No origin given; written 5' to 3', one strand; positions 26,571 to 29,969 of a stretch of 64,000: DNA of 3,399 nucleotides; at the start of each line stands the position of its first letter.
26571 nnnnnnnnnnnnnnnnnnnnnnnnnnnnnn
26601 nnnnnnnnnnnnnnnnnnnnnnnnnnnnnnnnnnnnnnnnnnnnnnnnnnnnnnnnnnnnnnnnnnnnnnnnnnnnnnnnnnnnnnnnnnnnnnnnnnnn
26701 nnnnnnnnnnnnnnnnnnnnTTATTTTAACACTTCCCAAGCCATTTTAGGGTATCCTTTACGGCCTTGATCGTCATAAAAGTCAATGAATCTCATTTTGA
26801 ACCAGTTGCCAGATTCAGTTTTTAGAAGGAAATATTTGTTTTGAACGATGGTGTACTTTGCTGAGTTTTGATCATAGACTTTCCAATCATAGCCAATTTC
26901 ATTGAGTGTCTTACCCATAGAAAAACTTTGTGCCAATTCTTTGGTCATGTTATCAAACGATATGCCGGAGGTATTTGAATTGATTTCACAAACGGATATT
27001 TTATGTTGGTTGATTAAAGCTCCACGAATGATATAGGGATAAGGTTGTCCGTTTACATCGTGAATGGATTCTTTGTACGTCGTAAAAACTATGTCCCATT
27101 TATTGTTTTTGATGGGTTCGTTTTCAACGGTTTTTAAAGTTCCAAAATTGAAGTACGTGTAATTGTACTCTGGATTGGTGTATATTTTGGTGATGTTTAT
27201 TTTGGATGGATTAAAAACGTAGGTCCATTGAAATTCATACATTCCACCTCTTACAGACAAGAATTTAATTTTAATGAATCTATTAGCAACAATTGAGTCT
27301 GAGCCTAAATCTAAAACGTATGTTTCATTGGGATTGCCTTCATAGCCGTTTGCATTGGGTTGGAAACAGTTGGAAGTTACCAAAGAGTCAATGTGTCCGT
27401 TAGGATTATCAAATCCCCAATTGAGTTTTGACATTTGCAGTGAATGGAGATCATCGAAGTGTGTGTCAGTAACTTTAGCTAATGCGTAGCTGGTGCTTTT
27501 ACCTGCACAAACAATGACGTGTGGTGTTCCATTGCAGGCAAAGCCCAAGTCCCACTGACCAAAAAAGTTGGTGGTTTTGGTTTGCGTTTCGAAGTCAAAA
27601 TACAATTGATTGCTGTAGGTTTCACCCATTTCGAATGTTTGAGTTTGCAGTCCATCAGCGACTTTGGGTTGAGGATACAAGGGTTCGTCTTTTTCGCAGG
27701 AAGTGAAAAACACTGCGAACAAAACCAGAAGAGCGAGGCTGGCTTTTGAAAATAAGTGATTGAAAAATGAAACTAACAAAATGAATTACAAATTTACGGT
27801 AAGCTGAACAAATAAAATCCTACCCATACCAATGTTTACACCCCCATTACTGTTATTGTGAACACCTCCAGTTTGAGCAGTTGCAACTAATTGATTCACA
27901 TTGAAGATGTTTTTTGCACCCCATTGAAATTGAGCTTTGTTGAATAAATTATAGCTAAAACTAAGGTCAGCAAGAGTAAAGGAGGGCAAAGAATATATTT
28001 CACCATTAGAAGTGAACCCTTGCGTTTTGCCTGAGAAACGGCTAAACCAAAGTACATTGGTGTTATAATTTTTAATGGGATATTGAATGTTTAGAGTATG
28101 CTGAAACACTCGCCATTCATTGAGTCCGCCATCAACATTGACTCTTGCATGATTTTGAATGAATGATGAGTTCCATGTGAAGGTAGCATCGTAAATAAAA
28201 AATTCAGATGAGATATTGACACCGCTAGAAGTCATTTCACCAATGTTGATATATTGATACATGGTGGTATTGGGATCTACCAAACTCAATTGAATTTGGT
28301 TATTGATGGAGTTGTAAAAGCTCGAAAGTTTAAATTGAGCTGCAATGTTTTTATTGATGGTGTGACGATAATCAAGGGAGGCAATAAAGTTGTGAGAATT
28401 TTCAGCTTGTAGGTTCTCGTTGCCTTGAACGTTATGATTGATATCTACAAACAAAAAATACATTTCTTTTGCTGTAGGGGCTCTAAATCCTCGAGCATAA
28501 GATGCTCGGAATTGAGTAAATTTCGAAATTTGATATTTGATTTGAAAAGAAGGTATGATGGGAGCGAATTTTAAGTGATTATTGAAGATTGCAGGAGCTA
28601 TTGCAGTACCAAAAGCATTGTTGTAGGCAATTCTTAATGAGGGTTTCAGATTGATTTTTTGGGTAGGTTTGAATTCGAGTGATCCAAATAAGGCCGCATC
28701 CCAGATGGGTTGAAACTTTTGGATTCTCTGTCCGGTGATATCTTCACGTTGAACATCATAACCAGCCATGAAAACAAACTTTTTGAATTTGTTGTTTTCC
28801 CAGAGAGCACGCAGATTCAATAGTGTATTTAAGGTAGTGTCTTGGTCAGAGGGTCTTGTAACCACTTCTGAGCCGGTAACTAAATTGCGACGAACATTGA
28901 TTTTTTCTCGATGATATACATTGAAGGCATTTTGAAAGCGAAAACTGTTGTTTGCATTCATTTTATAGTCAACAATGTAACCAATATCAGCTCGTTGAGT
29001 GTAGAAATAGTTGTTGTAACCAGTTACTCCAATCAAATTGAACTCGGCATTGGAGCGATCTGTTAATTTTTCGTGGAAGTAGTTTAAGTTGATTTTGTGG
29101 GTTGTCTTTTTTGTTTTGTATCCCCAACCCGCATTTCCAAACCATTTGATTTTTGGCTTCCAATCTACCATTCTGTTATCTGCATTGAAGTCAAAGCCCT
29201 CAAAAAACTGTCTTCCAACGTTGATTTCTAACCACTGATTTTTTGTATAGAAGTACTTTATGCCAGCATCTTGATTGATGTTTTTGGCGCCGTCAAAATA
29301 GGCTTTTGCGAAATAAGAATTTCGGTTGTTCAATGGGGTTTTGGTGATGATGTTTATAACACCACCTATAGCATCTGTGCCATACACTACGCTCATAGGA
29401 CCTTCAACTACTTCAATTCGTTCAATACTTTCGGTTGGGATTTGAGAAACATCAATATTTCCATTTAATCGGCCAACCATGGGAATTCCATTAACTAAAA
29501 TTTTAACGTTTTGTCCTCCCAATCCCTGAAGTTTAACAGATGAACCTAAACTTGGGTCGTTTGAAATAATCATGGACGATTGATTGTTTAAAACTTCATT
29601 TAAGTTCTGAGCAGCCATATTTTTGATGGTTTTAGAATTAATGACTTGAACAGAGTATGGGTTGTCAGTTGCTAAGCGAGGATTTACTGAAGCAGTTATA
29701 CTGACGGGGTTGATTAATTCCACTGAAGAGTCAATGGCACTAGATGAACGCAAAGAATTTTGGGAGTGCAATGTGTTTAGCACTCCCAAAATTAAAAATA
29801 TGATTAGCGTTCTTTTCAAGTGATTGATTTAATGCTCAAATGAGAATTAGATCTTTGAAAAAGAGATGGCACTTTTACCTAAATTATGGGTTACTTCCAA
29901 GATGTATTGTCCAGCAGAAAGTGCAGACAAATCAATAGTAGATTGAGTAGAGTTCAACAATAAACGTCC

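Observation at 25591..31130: A paralogous pair of HmuY-like proteins (one T9SS-secreted, one lipoprotein) brackets a TonB-dependent receptor, followed by a His-rich TolB-like propeller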

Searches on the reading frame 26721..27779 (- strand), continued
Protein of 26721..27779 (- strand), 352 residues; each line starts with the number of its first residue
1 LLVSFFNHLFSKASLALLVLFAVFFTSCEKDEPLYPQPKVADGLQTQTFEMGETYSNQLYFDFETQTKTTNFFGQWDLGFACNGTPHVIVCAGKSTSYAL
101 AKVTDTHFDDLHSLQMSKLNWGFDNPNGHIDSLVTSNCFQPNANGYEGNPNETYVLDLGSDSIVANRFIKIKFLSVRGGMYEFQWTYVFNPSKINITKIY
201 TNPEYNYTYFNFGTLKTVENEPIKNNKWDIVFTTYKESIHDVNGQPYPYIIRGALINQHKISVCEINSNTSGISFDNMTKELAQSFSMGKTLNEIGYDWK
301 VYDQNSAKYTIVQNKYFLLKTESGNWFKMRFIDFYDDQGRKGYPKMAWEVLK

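Call 55: search_protein_families(library=pfam, proteins=[L073:977-4561:-, L073:4809-8372:-, L073:8599-9744:-, L073:9977-10972:+, L073:11209-12696:-, L073:12827-14038:+, L073:14424-15218:-], max_evalue=0.001)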
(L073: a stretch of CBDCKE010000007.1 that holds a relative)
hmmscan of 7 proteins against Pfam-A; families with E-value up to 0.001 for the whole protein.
L073:977-4561:- (1194 aa): 6 families
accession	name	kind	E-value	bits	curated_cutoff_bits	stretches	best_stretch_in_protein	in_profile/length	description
PF25778.1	DUF7948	-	5.9e-51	174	27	1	38-267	1-214/214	Domain of unknown function (DUF7948)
PF19408.5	PKD_6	-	8.1e-35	119.5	25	2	955-1032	2-82/82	PKD-like domain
PF18962.6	Por_Secre_tail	-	7.1e-12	45.9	27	1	1116-1186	1-68/75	Secretion system C-terminal sorting domain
PF13895.12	Ig_2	-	1.2e-07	32.3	27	1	882-950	9-79/79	Immunoglobulin domain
PF06739.17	SBBP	-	2.5e-07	31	20.5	0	394-416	14-37/38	Beta-propeller repeat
PF19081.6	Ig_7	-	7e-07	29.9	27.3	1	873-950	1-80/84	Ig-like domain CHU_C associated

L073:4809-8372:- (1187 aa): 6 families
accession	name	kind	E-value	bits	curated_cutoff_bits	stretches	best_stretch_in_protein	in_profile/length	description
PF25778.1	DUF7948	-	3.8e-49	168.1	27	1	38-263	1-214/214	Domain of unknown function (DUF7948)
PF19408.5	PKD_6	-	1e-29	103.2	25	2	702-771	2-74/82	PKD-like domain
PF19081.6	Ig_7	-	1.8e-10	41.4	27.3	0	866-943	1-80/84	Ig-like domain CHU_C associated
PF06739.17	SBBP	-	4e-10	39.9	20.5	3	266-297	2-34/38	Beta-propeller repeat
PF18962.6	Por_Secre_tail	-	7.3e-10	39.4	27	1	1109-1180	1-69/75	Secretion system C-terminal sorting domain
PF13895.12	Ig_2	-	0.00017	22.2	27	0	1047-1095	28-78/79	Immunoglobulin domain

L073:8599-9744:- (381 aa): 7 families
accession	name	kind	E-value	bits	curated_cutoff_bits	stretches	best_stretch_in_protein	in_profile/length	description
PF00578.27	AhpC-TSA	-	1.7e-23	83.3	26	1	246-363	2-122/124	AhpC/TSA family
PF13905.12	Thioredoxin_8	-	2e-20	73.3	27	1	269-362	1-94/94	Thioredoxin-like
PF08534.16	Redoxin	-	1.1e-19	71.1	26.6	1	246-370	3-136/148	Redoxin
PF14289.11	DUF4369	-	2.2e-13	51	25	1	27-115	1-87/91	Domain of unknown function (DUF4369)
PF00085.26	Thioredoxin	-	2.3e-11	44.1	23.5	1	269-315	18-63/103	Thioredoxin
PF13098.12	Thioredoxin_2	-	3.5e-07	30.9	27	1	268-371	4-95/104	Thioredoxin-like domain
PF13899.12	Thioredoxin_7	-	0.00014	22.3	27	0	268-297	16-45/83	Thioredoxin-like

L073:9977-10972:+ (331 aa): 1 family
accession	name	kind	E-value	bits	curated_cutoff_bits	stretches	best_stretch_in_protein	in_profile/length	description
PF14064.11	HmuY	-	6.2e-14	52.8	27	2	47-131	1-73/157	HmuY protein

L073:11209-12696:- (495 aa): 3 families
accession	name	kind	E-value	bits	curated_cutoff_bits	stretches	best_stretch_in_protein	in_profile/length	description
PF04963.19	Sigma54_CBD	-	8.6e-53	179.3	22.9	1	121-313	9-185/185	Sigma-54 factor, core binding domain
PF04552.19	Sigma54_DBD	-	2.2e-51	174.2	22.8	1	335-493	2-159/160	Sigma-54, DNA binding domain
PF00309.25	Sigma54_AID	-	3.6e-13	49.5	23.8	1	3-48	1-46/46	Sigma-54 factor, Activator interacting domain (AID)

L073:12827-14038:+ (403 aa): 4 families
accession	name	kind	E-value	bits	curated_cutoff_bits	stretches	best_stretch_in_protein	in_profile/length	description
PF01262.27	AlaDh_PNT_C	-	7.4e-63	212.3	23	1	169-381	1-213/214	Alanine dehydrogenase/PNT, C-terminal domain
PF05222.21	AlaDh_PNT_N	-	1.1e-32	113.6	30.4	1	32-165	1-136/136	Alanine dehydrogenase/PNT, N-terminal domain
PF02826.25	2-Hacid_dh_C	-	3.7e-05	23.6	25.1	1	197-303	37-132/178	D-isomer specific 2-hydroxyacid dehydrogenase, NAD binding domain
PF01488.26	Shikimate_DH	-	0.00089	19.8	24.3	0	197-298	13-114/138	Shikimate / quinate 5-dehydrogenase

L073:14424-15218:- (264 aa): 1 family
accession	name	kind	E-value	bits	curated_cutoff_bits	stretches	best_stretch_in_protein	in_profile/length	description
PF02673.24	BacA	-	3.2e-80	270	33.4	1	6-249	1-256/257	Bacitracin resistance protein BacA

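Call 66: search_protein_families(library=pfam, proteins=[L073:10094-10570:+, L071:10091-10540:+, L071:2723-3229:+, L024:10118-10594:+, L040:10118-10594:+], max_evalue=1)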
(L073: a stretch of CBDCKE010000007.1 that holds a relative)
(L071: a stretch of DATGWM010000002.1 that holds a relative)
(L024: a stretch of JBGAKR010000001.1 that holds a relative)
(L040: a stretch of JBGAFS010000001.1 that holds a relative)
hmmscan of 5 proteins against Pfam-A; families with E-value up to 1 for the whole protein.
L073:10094-10570:+ (159 aa): 1 family
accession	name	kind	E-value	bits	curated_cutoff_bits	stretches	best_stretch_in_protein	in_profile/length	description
PF14064.11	HmuY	-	1e-07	32.6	27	1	8-80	1-72/157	HmuY protein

L071:10091-10540:+ (150 aa): 1 family
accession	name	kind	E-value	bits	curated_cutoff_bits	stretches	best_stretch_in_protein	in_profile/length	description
PF14064.11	HmuY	-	4e-09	37.2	27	1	6-108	1-73/157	HmuY protein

L071:2723-3229:+ (169 aa): 0 families

L024:10118-10594:+ (159 aa): 0 families

L040:10118-10594:+ (159 aa): 1 family
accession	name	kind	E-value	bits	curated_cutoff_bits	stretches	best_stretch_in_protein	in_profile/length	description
PF14064.11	HmuY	-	6.3e-05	23.6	27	1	6-72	3-68/157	HmuY protein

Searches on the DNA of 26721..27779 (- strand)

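Call 58: search_rna_families(sources=[L071, L057, L024, L027, L030, L036, L046], threshold=gathering)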
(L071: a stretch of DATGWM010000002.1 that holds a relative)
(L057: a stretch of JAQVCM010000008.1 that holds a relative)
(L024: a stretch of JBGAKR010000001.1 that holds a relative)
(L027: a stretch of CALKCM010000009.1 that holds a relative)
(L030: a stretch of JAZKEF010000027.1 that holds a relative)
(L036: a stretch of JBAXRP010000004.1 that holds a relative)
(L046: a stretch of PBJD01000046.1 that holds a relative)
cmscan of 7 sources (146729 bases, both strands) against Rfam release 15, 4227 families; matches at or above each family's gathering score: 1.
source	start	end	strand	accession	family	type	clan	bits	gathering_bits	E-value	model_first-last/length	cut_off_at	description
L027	20461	20534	+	RF00005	tRNA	Gene; tRNA;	CL00001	57.7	29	1.7e-09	1-71/71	no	tRNA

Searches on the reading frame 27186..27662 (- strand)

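Call 66: search_protein_families(library=pfam, proteins=[window:27186-27662:-], max_evalue=1)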
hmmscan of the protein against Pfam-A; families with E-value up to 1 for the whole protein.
window:27186-27662:- (159 aa): 2 families
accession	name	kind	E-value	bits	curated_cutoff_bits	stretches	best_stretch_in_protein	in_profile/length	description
PF14064.11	HmuY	-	8e-06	26.5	27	1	16-89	2-79/157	HmuY protein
PF20571.3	DUF6780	-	0.28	12.6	27.4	1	53-66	45-58/62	Domain of unknown function (DUF6780)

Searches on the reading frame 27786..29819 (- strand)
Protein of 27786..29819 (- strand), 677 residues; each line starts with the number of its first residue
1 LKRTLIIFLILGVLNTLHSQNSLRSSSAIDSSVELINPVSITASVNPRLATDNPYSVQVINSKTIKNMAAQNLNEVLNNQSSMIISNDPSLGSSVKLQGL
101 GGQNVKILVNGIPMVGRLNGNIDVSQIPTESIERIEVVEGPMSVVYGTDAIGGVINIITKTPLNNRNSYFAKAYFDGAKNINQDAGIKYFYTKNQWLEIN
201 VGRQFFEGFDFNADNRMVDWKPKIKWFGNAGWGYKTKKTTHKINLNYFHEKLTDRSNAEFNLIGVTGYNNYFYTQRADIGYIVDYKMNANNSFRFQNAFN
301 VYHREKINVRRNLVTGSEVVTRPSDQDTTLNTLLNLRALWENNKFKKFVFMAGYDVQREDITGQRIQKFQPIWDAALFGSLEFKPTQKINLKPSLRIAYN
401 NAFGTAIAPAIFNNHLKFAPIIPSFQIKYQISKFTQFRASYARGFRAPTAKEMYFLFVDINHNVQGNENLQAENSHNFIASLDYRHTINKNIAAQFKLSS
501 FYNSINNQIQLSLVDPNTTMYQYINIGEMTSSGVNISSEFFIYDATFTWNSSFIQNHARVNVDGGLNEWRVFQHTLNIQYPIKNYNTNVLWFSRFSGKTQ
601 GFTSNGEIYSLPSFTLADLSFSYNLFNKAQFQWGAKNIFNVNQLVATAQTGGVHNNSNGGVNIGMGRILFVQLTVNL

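Call 3: search_protein_families(library=pfam, proteins=[window:27786-29819:-], max_evalue=0.1)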
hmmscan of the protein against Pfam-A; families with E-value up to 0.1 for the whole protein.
window:27786-29819:- (677 aa): 2 families
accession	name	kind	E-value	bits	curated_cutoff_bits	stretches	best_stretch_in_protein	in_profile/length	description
PF00593.30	TonB_dep_Rec_b-barrel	-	1.1e-25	91.9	27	1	228-638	63-436/436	TonB dependent receptor-like, beta-barrel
PF07715.20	Plug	-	2.6e-24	86.2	23.9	1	52-154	4-107/107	TonB-dependent Receptor Plug Domain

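Call 4: search_protein_families(library=ncbifam, proteins=[window:27786-29819:-], max_evalue=0.1)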
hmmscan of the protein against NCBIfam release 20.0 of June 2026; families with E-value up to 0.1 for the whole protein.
window:27786-29819:- (677 aa): 25 families
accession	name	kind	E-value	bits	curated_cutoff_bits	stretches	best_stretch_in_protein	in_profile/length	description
TIGR01785.1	TonB-hemin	subfamily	2.6e-39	135.2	316.85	1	37-646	2-657/677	TonB-dependent heme/hemoglobin receptor family protein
TIGR01779.1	TonB-B12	equivalog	6.7e-37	127.3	599.7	1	36-641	28-591/614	TonB-dependent vitamin B12 receptor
TIGR01786.1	TonB-hemlactrns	subfamily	2.9e-32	111.9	323.75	2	334-641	347-684/719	TonB-dependent hemoglobin/transferrin/lactoferrin family receptor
NF007926.1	PRK10641.1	equivalog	6.8e-25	87.7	836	1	57-629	48-582/617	TonB-dependent vitamin B12 receptor BtuB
NF010010.0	PRK13483.1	equivalog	7.6e-25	87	927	2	28-161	25-164/660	ligand-gated channel protein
TIGR01783.1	TonB-siderophor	subfamily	9.9e-24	83.9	223.5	2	54-164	3-112/649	TonB-dependent siderophore receptor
NF010011.0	PRK13484.1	equivalog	3.2e-22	78.6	1197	2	28-217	22-217/682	IreA family TonB-dependent siderophore receptor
NF038079.1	TonB_sider_MxcH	equivalog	7e-20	70.7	925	2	55-164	134-243/792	TonB-dependent siderophore myxochelin receptor MxcH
NF010038.0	PRK13513.1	equivalog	8e-20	70.9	942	2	38-161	37-166/659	ligand-gated channel protein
NF007478.2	PRK10064.1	equivalog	1.4e-19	69.9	745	1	39-161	33-159/663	catecholate siderophore receptor CirA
NF053590.1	TonB_dep_TOL0244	equivalog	2e-18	66.4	645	2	32-170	6-150/604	TOL_0244 family TonB-dependent receptor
NF010048.1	PRK13524.1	subfamily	2.3e-15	56.1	493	2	94-167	100-183/744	FepA family TonB-dependent siderophore receptor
NF010012.0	PRK13486.1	equivalog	1.2e-14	53.7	924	2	41-162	30-160/696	TonB-dependent receptor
NF010051.0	PRK13528.1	subfamily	1.2e-14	53.5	583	1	55-168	51-180/727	FepA family TonB-dependent siderophore receptor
NF049945.1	TonB_dep_FCYXU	equivalog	1.1e-12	47.5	825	1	1-206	1-204/697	TonB-dependent receptor, FCYXU motif-type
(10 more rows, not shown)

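Call 35: search_solved_structures(query=window:27786-29819:-, max_evalue=0.00001, show_alignments=0)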
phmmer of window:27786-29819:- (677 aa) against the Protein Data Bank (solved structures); distinct sequences matched with E-value up to 0.00001: 28.
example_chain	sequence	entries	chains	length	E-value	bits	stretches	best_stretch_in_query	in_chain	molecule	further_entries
2hdf_A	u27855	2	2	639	2.7e-17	65.7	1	41-161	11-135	Colicin I receptor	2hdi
9nn6_A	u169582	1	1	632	3.4e-17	65.3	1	41-161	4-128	Colicin I receptor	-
9gbc_A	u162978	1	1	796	3.5e-15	58.7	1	16-252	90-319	TonB-linked outer membrane receptor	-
3m8b_A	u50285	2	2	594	1.3e-13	53.5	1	59-160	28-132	Vitamin B12 transporter btuB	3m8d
1nqf_A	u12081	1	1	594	1.4e-13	53.4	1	58-160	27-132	Vitamin B12 receptor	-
3rgm_A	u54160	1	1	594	1.6e-13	53.2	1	58-160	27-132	Vitamin B12 transporter BtuB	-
1nqe_A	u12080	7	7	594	1.9e-13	52.9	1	58-160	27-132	Vitamin B12 receptor | Vitamin B12 transporter btuB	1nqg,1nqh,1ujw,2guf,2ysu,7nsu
3rgn_A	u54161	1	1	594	2e-13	52.9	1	58-160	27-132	Vitamin B12 transporter BtuB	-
2gsk_A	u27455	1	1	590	2.1e-13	52.8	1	59-160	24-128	Vitamin B12 transporter btuB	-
8the_A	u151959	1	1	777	8.6e-13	50.8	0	410-510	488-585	Heme/hemoglobin uptake outer membrane receptor PhuR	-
5fp2_A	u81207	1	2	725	2.8e-10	42.5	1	57-165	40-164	FERRIC ENTEROBACTIN RECEPTOR PIRA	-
9dir_B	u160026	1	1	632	4.6e-10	41.8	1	39-159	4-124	Outer membrane heme/hemoglobin receptor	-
9dhe_A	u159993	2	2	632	6.3e-10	41.3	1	39-159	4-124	TonB-dependent receptor | Outer membrane heme/hemoglobin receptor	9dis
3fhh_A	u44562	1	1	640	6.5e-10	41.3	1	39-159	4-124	Outer membrane heme receptor ShuA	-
1fep_A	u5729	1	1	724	1.2e-09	40.4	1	65-180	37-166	FERRIC ENTEROBACTIN RECEPTOR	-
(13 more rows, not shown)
